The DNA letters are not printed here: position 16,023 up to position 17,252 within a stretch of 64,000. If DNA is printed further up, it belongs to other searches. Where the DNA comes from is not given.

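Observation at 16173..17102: Signal peptidase I (S26) homolog with both catalytic dyad residues replaced by Gly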

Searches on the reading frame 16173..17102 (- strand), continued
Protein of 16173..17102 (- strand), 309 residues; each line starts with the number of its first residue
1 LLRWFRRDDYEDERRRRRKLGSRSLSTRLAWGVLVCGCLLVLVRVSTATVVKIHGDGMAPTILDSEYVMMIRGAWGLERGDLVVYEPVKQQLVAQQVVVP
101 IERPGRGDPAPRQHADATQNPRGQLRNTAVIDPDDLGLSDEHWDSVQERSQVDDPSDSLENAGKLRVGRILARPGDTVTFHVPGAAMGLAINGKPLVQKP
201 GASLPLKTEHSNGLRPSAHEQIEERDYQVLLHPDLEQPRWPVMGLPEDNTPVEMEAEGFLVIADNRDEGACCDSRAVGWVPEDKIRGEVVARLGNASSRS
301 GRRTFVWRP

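Call 15: search_solved_structures(query=A1, max_evalue=1, show_alignments=5)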
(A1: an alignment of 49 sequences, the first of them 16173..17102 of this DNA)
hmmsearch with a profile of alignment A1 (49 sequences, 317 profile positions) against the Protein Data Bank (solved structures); distinct sequences matched with E-value up to 1: 13.
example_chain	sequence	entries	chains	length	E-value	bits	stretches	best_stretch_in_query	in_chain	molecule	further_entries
4wvh_A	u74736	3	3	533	2.2e-09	39.9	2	255-300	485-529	Maltose-binding periplasmic protein,Signal peptidase IB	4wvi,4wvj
4wvg_A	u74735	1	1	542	2.3e-09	39.9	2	248-305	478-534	Maltose-binding periplasmic protein,Signal peptidase IB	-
4n31_A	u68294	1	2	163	7.2e-09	38.3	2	154-189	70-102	SipA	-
4k8w_A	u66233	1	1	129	1.2e-08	37.6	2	154-189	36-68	LepA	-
4nv4_A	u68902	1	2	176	1.8e-06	30.4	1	261-295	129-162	Signal peptidase I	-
9nlo_A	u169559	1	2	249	0.00026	23.3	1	212-291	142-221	Signal peptidase I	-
1t7d_A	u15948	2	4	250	0.00031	23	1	212-291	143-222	SIGNAL PEPTIDASE I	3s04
1kn9_A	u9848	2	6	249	0.00035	22.9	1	212-291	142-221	Signal peptidase I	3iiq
1b12_A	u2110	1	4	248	0.00036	22.8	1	212-291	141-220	SIGNAL PEPTIDASE I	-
6b88_A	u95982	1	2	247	0.00037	22.8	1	212-291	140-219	Signal peptidase I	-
4me8_A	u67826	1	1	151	0.0039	19.4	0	257-295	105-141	Signal peptidase I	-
4fc3_E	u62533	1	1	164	0.75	11.9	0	107-144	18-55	Iron-regulated surface determinant protein H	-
7xge_A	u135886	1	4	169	0.77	11.9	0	108-146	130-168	BCL-xL and MCL-1 dual binder 2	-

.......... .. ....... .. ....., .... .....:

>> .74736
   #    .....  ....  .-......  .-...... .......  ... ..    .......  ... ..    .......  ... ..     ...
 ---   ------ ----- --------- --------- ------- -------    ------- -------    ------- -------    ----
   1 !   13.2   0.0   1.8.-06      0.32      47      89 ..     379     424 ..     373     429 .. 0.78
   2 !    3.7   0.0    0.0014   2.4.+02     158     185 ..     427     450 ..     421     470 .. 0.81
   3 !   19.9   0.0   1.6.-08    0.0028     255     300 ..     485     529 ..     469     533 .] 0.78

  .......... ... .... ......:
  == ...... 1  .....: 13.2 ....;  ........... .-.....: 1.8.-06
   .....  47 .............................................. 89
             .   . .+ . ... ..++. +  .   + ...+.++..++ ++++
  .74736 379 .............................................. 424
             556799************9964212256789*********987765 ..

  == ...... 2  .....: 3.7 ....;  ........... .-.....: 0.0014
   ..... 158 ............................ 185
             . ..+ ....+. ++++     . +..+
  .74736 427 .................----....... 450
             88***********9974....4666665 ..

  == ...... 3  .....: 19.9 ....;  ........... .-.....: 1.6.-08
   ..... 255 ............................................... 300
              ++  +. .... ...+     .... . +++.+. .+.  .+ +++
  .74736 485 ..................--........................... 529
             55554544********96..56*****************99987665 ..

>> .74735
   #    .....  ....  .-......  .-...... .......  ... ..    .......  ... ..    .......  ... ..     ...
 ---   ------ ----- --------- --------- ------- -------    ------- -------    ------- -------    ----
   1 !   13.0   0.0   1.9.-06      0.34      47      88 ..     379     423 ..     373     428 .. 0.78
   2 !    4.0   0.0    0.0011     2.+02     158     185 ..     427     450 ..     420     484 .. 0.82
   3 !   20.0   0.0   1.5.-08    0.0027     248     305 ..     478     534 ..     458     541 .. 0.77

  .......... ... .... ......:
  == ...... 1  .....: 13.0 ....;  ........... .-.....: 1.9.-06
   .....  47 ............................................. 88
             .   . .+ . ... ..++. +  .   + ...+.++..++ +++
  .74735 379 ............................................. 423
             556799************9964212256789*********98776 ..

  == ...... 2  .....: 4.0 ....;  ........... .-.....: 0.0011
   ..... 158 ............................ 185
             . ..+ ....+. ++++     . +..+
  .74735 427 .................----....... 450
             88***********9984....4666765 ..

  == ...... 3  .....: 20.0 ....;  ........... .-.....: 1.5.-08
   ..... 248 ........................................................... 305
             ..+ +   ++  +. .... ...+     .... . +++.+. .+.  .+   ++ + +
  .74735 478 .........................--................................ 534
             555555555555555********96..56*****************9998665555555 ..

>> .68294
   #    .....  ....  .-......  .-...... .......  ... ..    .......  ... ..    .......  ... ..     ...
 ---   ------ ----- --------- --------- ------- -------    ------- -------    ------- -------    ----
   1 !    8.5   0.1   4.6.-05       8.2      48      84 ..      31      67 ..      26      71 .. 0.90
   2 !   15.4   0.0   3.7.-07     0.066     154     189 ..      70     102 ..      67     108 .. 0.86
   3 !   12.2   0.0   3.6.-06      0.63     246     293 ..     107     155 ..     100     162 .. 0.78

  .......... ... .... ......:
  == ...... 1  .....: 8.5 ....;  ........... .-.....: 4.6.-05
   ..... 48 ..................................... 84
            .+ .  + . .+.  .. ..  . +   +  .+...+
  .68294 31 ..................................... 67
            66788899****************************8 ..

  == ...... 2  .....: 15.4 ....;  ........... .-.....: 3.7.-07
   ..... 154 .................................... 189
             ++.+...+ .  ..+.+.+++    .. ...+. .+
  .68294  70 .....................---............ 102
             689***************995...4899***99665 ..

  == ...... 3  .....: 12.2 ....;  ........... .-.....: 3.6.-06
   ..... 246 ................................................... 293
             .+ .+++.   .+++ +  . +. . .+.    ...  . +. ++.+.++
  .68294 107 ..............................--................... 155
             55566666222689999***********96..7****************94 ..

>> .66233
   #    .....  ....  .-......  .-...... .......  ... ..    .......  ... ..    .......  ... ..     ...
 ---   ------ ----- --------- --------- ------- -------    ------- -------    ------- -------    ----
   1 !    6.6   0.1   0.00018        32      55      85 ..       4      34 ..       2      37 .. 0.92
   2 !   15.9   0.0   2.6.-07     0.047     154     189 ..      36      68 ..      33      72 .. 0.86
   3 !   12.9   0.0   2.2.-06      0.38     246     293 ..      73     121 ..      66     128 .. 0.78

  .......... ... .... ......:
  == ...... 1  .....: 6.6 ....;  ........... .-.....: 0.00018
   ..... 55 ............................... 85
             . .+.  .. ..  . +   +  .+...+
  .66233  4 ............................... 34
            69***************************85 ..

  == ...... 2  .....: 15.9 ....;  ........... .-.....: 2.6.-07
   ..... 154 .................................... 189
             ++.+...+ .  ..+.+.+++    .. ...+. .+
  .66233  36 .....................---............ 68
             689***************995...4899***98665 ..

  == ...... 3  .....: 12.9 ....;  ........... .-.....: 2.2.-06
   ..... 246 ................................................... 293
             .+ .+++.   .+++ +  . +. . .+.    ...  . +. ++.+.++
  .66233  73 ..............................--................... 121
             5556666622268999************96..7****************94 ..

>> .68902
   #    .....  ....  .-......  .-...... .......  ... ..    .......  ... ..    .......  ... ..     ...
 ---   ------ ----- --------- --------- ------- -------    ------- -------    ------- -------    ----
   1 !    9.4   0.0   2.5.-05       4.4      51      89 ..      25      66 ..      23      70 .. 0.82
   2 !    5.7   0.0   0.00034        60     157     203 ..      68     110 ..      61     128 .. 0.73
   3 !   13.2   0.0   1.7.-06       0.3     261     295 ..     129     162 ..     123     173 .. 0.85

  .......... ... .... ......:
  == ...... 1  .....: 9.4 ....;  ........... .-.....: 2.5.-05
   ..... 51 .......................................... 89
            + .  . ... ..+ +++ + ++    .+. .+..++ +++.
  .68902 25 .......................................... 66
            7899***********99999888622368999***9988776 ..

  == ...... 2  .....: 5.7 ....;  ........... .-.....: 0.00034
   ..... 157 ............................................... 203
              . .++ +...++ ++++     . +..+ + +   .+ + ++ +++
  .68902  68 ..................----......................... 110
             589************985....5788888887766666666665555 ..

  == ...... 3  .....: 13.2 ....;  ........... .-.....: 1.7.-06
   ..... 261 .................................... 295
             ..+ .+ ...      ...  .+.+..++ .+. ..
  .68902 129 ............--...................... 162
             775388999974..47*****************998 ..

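Call 24: predict_structure(alignment_id=A1)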
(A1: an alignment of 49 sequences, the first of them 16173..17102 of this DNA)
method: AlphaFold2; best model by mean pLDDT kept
length: 309 residues; sequences in the alignment: 49
mean_pLDDT: 71.2   pTM: 0.62
mean pLDDT of the five models: 71.2, 67.6, 65.6, 65.2, 64.4
residues with pLDDT >= 90: 69; 70-90: 98; 50-70: 82; < 50: 60
segments of 3 or more residues with pLDDT < 50: 1-4, 6-9, 94-114, 124-131, 151-161, 267-274
pLDDT, mean of each block of 10 residues (from residue 1): 49 56 79 94 78 60 74 87 83 50 46 56 47 63 62 45 73 95 91 94 74 82 87 73 81 94 59 60 91 63 59
secondary structure, 60 per line:
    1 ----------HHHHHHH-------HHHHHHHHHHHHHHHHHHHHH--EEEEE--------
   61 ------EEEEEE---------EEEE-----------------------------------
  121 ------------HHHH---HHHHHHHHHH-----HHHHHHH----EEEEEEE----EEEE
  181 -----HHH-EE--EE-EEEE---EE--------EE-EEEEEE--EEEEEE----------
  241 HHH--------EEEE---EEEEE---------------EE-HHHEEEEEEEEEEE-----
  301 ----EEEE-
elements in order: H11-17 H25-45 E48-52 E67-72 E82-85 H133-136 H140-149 H155-161 E166-172 E177-180 E197-200 E217-222 E225-230 E252-255 E259-263 E285-295 E305-308

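Call 27: fold_search(model_id=the predicted structure, library=pdb)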
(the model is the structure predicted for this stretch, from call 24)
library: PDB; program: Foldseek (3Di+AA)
matches with E <= 10: 139; with E <= 0.001: 16
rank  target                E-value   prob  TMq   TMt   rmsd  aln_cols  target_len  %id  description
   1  9nlo_A                4.1e-07  1.00  0.40  0.53   7.7       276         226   16  Escherichia coli Signal Peptidase I Delta 2-76 P84A in complex with lipopeptide inhibitor (released 2025-11-19)
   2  3s04_B                4.6e-07  1.00  0.42  0.56   8.0       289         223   16  Crystal structure of Escherichia coli type I signal peptidase in complex with an Arylomycin Lipoglycopeptide Antibioti (released 2011-10-05)
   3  3iiq_B                5.4e-07  1.00  0.41  0.54   7.7       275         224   16  Crystallographic analysis of bacterial signal peptidase in ternary complex with Arylomycin A2 and a beta-sultam inhibi (released 2009-09-01)
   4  3s04_A                1.1e-06  1.00  0.43  0.60   7.7       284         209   16  Crystal structure of Escherichia coli type I signal peptidase in complex with an Arylomycin Lipoglycopeptide Antibioti (released 2011-10-05)
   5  1b12_D                1.6e-06  1.00  0.43  0.57   7.8       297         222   16  CRYSTAL STRUCTURE OF TYPE 1 SIGNAL PEPTIDASE FROM ESCHERICHIA COLI IN COMPLEX WITH A BETA-LACTAM INHIBITOR (released 1999-12-10)
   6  1t7d_A                2.4e-06  1.00  0.42  0.60   7.7       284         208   16  Crystal structure of Escherichia coli type I signal peptidase in complex with a lipopeptide inhibitor (released 2004-07-13)
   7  9nlo_B                2.6e-06  1.00  0.40  0.52   7.8       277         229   17  Escherichia coli Signal Peptidase I Delta 2-76 P84A in complex with lipopeptide inhibitor (released 2025-11-19)
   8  1t7d_B                2.7e-06  1.00  0.43  0.57   7.7       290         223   15  Crystal structure of Escherichia coli type I signal peptidase in complex with a lipopeptide inhibitor (released 2004-07-13)
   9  1b12_C                4.0e-06  1.00  0.42  0.55   7.7       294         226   16  CRYSTAL STRUCTURE OF TYPE 1 SIGNAL PEPTIDASE FROM ESCHERICHIA COLI IN COMPLEX WITH A BETA-LACTAM INHIBITOR (released 1999-12-10)
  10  3iiq_A                4.3e-06  1.00  0.42  0.58   7.8       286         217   16  Crystallographic analysis of bacterial signal peptidase in ternary complex with Arylomycin A2 and a beta-sultam inhibi (released 2009-09-01)
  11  1kn9_B                4.5e-06  1.00  0.41  0.54   8.3       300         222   15  CRYSTAL STRUCTURE OF A BACTERIAL SIGNAL PEPTIDASE APO-ENZYME, IMPLICATIONS FOR SIGNAL PEPTIDE BINDING AND THE SER-LYS  (released 2002-01-30)
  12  6b88_B                5.6e-06  1.00  0.41  0.51   8.1       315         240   15  E. coli LepB in complex with GNE0775 ((4S,7S,10S)-10-((S)-4-amino-2-(2-(4-(tert-butyl)phenyl)-4-methylpyrimidine-5-car (released 2018-10-10)
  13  1b12_A                1.0e-05  1.00  0.41  0.51   7.8       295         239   16  CRYSTAL STRUCTURE OF TYPE 1 SIGNAL PEPTIDASE FROM ESCHERICHIA COLI IN COMPLEX WITH A BETA-LACTAM INHIBITOR (released 1999-12-10)
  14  1kn9_A                1.5e-05  1.00  0.39  0.50   8.3       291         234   16  CRYSTAL STRUCTURE OF A BACTERIAL SIGNAL PEPTIDASE APO-ENZYME, IMPLICATIONS FOR SIGNAL PEPTIDE BINDING AND THE SER-LYS  (released 2002-01-30)
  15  1kn9_D                1.5e-05  1.00  0.43  0.59   7.1       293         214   15  CRYSTAL STRUCTURE OF A BACTERIAL SIGNAL PEPTIDASE APO-ENZYME, IMPLICATIONS FOR SIGNAL PEPTIDE BINDING AND THE SER-LYS  (released 2002-01-30)
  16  1b12_B                9.2e-05  1.00  0.39  0.54   7.7       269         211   16  CRYSTAL STRUCTURE OF TYPE 1 SIGNAL PEPTIDASE FROM ESCHERICHIA COLI IN COMPLEX WITH A BETA-LACTAM INHIBITOR (released 1999-12-10)
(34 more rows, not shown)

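Call 28: find_encoding_contigs(protein=P0002, flank=10000, max_places=2)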
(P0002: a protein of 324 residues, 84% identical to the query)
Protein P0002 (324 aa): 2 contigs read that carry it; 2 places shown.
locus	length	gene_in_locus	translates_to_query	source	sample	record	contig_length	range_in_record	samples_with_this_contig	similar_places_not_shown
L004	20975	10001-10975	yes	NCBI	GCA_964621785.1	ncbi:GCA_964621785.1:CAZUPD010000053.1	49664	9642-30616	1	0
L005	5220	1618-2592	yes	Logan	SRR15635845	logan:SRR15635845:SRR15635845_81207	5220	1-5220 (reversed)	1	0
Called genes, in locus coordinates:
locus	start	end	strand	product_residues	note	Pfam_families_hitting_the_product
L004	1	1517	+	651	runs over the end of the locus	-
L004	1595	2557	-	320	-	PF00226:DnaJ, PF01556:DnaJ_C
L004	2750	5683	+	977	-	PF19864:Radical_SAM_N2, PF04055:Radical_SAM, PF10105:DUF2344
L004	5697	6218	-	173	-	-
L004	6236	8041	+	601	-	-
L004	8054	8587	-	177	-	-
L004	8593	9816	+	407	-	PF01551:Peptidase_M23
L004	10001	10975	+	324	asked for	PF10502:Peptidase_S26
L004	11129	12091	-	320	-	PF02899:Phage_int_SAM_1, PF00589:Phage_integrase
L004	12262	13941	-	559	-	-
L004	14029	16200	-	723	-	PF13520:AA_permease_2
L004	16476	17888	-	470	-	PF14238:DUF4340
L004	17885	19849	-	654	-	PF23357:DUF7088, PF09822:ABC_transp_aux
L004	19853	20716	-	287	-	PF12679:ABC2_membrane_2, PF13346:ABC2_membrane_5, PF12730:ABC2_membrane_4 (weak), PF12698:ABC2_membrane_3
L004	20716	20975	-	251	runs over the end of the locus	PF00005:ABC_tran, PF13304:AAA_21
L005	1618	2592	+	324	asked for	PF10502:Peptidase_S26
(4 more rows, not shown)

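Call 29: find_encoding_contigs(protein=P0057, flank=10000, max_places=2)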
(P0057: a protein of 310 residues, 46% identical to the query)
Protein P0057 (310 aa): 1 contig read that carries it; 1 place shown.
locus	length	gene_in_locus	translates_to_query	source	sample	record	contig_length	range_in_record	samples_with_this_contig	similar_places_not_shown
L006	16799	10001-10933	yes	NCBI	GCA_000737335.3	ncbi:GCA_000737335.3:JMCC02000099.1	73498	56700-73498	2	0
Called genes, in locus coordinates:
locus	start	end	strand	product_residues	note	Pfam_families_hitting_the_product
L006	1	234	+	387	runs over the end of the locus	PF07103:DUF1365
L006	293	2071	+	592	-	PF03417:AAT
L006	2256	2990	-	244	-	PF03740:PdxJ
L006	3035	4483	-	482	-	PF05496:RuvB_N, PF13191:AAA_16 (faint), PF00004:AAA, PF07728:AAA_5, PF13173:AAA_14 (weak), PF16193:AAA_assoc_2, PF12002:MgsA_C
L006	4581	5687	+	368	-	-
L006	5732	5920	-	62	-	-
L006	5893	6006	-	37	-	-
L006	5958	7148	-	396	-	PF01168:Ala_racemase_N, PF00842:Ala_racemase_C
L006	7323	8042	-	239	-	PF00027:cNMP_binding, PF13545:HTH_Crp_2, PF00325:Crp (weak)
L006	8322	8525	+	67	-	PF02597:ThiS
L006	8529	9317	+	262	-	PF05690:ThiG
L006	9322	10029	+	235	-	PF02581:TMP-TENI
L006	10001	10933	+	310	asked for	PF10502:Peptidase_S26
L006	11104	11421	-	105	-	-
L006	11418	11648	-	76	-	-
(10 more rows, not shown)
